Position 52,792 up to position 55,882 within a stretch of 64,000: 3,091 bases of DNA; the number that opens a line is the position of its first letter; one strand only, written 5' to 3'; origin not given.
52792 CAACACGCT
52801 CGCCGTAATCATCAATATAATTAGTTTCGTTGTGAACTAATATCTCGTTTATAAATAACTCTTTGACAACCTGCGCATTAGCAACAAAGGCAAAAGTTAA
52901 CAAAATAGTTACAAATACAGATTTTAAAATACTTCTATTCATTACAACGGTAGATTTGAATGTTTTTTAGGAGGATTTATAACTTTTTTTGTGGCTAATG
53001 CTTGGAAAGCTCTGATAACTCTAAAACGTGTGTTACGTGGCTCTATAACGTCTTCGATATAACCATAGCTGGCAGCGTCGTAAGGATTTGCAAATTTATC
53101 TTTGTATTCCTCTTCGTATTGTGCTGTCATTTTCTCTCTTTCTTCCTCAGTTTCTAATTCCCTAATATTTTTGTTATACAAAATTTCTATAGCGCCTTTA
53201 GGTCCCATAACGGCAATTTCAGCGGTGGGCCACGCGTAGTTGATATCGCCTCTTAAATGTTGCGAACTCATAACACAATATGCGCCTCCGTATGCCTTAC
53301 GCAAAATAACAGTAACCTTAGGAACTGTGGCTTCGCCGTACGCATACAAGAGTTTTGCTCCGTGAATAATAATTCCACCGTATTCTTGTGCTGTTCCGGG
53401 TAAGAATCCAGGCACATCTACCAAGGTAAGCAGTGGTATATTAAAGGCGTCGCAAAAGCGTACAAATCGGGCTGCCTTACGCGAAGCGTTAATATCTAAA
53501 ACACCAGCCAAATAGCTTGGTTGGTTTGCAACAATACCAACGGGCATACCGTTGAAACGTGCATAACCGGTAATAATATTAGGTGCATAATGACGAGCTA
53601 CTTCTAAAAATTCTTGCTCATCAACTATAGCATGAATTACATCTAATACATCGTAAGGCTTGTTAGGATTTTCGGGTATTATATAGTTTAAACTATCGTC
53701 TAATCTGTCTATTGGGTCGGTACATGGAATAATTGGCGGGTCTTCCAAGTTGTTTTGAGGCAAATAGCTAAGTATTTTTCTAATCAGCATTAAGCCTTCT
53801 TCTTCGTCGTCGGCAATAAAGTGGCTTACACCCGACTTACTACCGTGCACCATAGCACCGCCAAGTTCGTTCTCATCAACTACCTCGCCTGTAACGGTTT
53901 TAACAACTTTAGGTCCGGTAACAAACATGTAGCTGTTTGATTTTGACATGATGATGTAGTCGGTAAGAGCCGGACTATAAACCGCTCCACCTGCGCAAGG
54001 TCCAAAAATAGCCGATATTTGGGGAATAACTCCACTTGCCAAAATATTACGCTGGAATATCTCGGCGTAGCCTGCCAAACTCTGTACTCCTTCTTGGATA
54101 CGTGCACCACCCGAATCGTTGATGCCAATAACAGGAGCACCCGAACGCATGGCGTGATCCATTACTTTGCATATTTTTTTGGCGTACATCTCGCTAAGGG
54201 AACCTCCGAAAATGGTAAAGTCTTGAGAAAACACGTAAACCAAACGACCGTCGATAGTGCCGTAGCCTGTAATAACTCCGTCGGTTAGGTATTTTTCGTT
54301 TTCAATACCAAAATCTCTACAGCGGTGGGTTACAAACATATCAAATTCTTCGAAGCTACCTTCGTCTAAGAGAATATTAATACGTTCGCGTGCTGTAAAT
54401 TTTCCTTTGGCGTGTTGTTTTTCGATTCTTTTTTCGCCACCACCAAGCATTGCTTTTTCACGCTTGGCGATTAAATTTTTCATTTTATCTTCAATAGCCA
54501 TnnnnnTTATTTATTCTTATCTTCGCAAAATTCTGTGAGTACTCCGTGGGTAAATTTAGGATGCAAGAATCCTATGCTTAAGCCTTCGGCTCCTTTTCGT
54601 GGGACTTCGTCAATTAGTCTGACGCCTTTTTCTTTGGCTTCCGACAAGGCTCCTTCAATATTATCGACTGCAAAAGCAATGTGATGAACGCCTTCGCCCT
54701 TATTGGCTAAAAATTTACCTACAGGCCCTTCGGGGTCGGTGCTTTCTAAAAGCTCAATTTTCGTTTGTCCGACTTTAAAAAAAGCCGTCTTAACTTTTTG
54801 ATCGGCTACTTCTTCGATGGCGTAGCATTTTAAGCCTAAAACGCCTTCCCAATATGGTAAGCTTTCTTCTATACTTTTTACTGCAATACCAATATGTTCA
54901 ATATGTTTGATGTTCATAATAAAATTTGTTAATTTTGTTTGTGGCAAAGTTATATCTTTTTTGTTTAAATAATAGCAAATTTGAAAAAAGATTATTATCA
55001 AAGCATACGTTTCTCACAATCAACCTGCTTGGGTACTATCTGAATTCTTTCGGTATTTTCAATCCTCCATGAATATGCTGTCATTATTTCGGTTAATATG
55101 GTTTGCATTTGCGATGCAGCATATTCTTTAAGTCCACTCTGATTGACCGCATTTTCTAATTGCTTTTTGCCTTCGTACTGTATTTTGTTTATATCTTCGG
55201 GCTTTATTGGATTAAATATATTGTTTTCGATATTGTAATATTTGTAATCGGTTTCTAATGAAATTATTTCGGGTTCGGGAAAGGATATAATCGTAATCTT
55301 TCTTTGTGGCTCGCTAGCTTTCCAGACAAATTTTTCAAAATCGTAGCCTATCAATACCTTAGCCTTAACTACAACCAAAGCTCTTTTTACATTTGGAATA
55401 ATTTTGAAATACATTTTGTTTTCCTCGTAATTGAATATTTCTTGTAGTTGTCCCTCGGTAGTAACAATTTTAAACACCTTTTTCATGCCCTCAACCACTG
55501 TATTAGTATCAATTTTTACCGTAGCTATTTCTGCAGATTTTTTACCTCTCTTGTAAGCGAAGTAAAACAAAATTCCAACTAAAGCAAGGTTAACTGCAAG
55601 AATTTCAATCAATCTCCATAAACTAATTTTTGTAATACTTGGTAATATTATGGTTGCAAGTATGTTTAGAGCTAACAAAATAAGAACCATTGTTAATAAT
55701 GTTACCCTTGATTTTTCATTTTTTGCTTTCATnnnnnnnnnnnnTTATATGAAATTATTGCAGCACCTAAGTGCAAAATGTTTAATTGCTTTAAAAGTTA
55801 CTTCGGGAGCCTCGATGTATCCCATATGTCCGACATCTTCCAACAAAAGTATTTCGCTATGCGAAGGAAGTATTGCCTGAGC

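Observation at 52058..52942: Small decarboxylase subunit fused to an extracytoplasmic lamin-tail-like domain within the Na+-pumping methylmalonyl-CoA decarboxylase cluster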

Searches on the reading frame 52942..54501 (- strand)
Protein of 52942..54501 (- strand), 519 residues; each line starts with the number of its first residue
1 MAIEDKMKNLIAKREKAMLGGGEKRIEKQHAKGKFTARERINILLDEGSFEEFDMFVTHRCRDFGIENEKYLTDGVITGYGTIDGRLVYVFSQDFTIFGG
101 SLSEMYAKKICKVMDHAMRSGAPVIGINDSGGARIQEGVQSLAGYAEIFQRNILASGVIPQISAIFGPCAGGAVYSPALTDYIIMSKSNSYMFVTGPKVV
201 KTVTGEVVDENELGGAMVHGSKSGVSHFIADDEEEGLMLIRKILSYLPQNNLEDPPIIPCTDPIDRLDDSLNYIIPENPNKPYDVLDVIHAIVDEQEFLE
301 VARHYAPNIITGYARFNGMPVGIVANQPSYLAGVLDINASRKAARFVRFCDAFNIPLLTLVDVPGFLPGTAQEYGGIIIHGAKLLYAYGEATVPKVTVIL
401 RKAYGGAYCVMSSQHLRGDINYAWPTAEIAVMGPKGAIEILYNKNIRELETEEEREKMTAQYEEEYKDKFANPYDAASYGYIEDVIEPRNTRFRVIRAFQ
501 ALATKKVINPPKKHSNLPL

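Call 3: search_protein_families(library=pfam, proteins=[window:52942-54501:-], max_evalue=1)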
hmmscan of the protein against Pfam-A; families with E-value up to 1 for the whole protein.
window:52942-54501:- (519 aa): 3 families
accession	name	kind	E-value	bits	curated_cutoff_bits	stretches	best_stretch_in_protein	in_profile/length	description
PF01039.27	Carboxyl_trans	-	1.3e-204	680.9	22.3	1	28-517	1-493/493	Carboxyl transferase domain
PF03255.19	ACCA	-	3.7e-15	56.3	23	2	277-462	61-250/310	Acetyl co-enzyme A carboxylase carboxyltransferase-like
PF06833.16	MdcE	-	0.019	15.1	32.7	1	354-450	27-122/196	Malonate decarboxylase gamma subunit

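Call 4: search_protein_families(library=ncbifam, proteins=[window:52942-54501:-], max_evalue=1)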
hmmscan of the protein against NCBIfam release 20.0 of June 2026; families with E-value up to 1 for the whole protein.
window:52942-54501:- (519 aa): 10 families
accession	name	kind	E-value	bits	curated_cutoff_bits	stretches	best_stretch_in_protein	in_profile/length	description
TIGR01117.1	mmdA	subfamily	4.9e-246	817.4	998.8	1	6-519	2-512/512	methylmalonyl-CoA decarboxylase subunit alpha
TIGR00515.1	accD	equivalog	1.8e-24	86.6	317.45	2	34-207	56-242/285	acetyl-CoA carboxylase, carboxyltransferase subunit beta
TIGR03133.1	malonate_beta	equivalog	1.6e-23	83.3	278.15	1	36-206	7-185/274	biotin-independent malonate decarboxylase subunit beta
NF005530.0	PRK07189.1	equivalog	1.8e-23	83.1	228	1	35-205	16-194/303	biotin-independent malonate decarboxylase subunit beta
NF041504.1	AccA_sub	subfamily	4.9e-16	58.9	300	2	285-461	15-196/257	carboxyltransferase subunit alpha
TIGR00513.1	accA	equivalog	3e-15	56.4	319.3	2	274-445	62-238/321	acetyl-CoA carboxylase carboxyl transferase subunit alpha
NF004344.0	PRK05724.1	equivalog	8.6e-15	54.8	357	2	276-460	64-252/319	acetyl-CoA carboxylase carboxyltransferase subunit alpha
NF008971.0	PRK12319.1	equivalog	1.4e-08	34.6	406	2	286-461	20-200/256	acetyl-CoA carboxylase carboxyl transferase subunit alpha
TIGR03134.1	malonate_gamma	equivalog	2.4e-05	23.9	237.15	1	287-440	4-168/258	biotin-independent malonate decarboxylase subunit gamma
NF011090.0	PRK14513.1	equivalog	0.011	15.5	347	1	446-491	153-195/201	ATP-dependent Clp protease proteolytic subunit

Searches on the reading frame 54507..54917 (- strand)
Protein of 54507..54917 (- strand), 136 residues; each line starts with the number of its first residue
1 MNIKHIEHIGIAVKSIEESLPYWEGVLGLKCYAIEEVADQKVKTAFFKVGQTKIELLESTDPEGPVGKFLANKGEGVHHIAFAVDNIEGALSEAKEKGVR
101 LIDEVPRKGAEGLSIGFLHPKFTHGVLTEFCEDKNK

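Call 3: search_protein_families(library=pfam, proteins=[window:54507-54917:-], max_evalue=1)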
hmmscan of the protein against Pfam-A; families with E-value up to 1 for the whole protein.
window:54507-54917:- (136 aa): 5 families
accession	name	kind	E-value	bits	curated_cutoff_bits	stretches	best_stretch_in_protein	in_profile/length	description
PF13669.12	Glyoxalase_4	-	5.1e-25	88.3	27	1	8-117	2-109/109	Glyoxalase/Bleomycin resistance protein/Dioxygenase superfamily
PF00903.31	Glyoxalase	-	1.6e-18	67.7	20.6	1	6-114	2-108/121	Glyoxalase/Bleomycin resistance protein/Dioxygenase superfamily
PF13468.12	Glyoxalase_3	-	3e-05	24.6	25.1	1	7-108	2-106/176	Glyoxalase-like domain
PF14696.12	Glyoxalase_5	-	0.11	13.1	27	1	37-104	35-101/139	Hydroxyphenylpyruvate dioxygenase, HPPD, N-terminal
PF18029.7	Glyoxalase_6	-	0.25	12.5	23.6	1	11-108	4-90/106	Glyoxalase-like domain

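Call 4: search_protein_families(library=ncbifam, proteins=[window:54507-54917:-], max_evalue=1)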
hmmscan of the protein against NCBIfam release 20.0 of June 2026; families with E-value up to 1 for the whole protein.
window:54507-54917:- (136 aa): 24 families
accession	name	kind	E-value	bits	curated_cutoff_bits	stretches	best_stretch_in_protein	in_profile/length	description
TIGR03081.1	metmalonyl_epim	equivalog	5.5e-45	153.1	114.95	1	5-132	1-129/129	methylmalonyl-CoA epimerase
TIGR01263.1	4HPPD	equivalog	2.5e-08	33.8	277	1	5-106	2-102/353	4-hydroxyphenylpyruvate dioxygenase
NF050075.1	SMU1112c_YaeR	equivalog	2.2e-07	31.1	140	1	3-101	1-97/125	SMU1112c/YaeR family gloxylase I-like metalloprotein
TIGR00068.2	glyox_I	equivalog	5.6e-06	26.3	120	1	6-110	2-120/143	lactoylglutathione lyase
NF050074.1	glyox_I_GloA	exception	1.1e-05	25.6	165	1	6-101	2-93/121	lactoylglutathione lyase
NF000496.2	Fos_GSH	equivalog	5.9e-05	23.2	180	1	3-121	2-108/136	fosfomycin resistance glutathione transferase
NF042435.1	DhshikDhtase_QuiC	equivalog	8.6e-05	21.2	1200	1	59-106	501-548/635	3-dehydroshikimate dehydratase QuiC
NF003152.0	PRK04101.1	equivalog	0.00047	20.5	171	1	3-120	2-109/139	metallothiol transferase FosB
NF007629.0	PRK10291.1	equivalog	0.00053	19.9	246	1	8-111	5-107/135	lactoylglutathione lyase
NF008551.0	PRK11478.1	equivalog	0.00065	20.2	148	1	2-100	3-99/129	VOC family protein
NF000125.1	498180014_fosA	hypoth_equivalog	0.0016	18.6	250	1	3-124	3-113/129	Fos family putative thiol transferase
TIGR03211.1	catechol_2_3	equivalog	0.0029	16.9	320.2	1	3-33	2-32/303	catechol 2,3-dioxygenase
NF033933.0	fosA8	exception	0.0059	16.9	300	1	4-121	3-108/138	FosA8 family fosfomycin resistance glutathione transferase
NF032892.0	fosA7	exception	0.013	15.6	305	1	4-120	3-107/140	FosA7 family fosfomycin resistance glutathione transferase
TIGR03645.1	glyox_marine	hypoth_equivalog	0.014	15.4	262.05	0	6-34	5-31/162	lactoylglutathione lyase family protein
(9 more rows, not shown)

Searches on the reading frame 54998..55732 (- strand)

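Call 3: search_protein_families(library=pfam, proteins=[window:54998-55732:-], max_evalue=1)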
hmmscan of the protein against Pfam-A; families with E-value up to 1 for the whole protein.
window:54998-55732:- (244 aa): 3 families
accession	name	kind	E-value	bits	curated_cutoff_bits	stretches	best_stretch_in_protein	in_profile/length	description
PF14014.11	DUF4230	-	3.7e-23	82.7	27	1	83-222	3-143/148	Protein of unknown function (DUF4230)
PF00607.25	Gag_p24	-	0.055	13.8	24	1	182-223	3-46/128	gag protein p24 N-terminal domain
PF10003.15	DUF2244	-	0.47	10.6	27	0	15-70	12-67/138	Integral membrane protein (DUF2244)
